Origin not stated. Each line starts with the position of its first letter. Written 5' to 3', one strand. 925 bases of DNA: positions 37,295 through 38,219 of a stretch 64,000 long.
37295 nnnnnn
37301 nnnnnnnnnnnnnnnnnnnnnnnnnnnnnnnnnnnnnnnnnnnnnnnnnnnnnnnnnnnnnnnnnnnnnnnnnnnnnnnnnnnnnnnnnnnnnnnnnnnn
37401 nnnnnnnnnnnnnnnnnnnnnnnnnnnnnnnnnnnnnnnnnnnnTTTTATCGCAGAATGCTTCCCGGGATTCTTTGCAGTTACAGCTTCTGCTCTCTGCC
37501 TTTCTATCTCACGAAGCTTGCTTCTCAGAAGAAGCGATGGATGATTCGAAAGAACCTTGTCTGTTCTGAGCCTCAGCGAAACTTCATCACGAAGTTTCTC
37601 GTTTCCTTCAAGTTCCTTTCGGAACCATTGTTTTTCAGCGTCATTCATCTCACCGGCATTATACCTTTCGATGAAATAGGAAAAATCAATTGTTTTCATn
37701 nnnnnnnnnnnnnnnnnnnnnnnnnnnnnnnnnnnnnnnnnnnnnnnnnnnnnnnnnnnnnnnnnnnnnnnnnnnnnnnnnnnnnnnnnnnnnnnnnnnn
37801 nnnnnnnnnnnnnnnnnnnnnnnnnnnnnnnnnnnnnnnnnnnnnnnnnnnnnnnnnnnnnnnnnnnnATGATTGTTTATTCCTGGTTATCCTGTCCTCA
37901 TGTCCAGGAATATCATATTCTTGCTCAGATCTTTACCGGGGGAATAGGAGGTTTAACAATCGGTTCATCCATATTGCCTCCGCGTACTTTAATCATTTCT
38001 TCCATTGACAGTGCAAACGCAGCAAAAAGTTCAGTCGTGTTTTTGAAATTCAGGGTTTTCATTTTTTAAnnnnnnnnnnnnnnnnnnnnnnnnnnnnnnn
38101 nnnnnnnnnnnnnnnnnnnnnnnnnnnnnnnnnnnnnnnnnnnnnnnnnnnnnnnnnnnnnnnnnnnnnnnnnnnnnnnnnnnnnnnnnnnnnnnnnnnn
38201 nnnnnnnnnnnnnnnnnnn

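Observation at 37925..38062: Unannotated 45-codon gene for a double-glycine-leader peptide with a proline-rich 16-residue core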

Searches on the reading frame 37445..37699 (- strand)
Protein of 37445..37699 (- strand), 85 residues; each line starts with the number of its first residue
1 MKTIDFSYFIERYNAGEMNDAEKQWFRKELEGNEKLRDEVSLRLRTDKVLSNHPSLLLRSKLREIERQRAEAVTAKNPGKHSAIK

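Call 66: search_protein_families(library=pfam, proteins=[window:37445-37699:-], max_evalue=10)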
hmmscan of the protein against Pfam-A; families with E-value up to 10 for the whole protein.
seq(85 aa): 0 families

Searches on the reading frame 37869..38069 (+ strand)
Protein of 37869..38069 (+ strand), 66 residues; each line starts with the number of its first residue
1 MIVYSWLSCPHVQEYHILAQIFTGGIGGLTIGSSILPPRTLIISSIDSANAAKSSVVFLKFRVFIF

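Call 5: search_protein_families(library=pfam, proteins=[window:37869-38069:+], max_evalue=10)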
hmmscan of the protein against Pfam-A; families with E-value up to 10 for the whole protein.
window:37869-38069:+ (66 aa): 0 families

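Call 6: search_protein_families(library=ncbifam, proteins=[window:37869-38069:+], max_evalue=10)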
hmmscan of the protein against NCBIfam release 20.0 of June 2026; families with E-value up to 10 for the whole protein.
window:37869-38069:+ (66 aa): 0 families
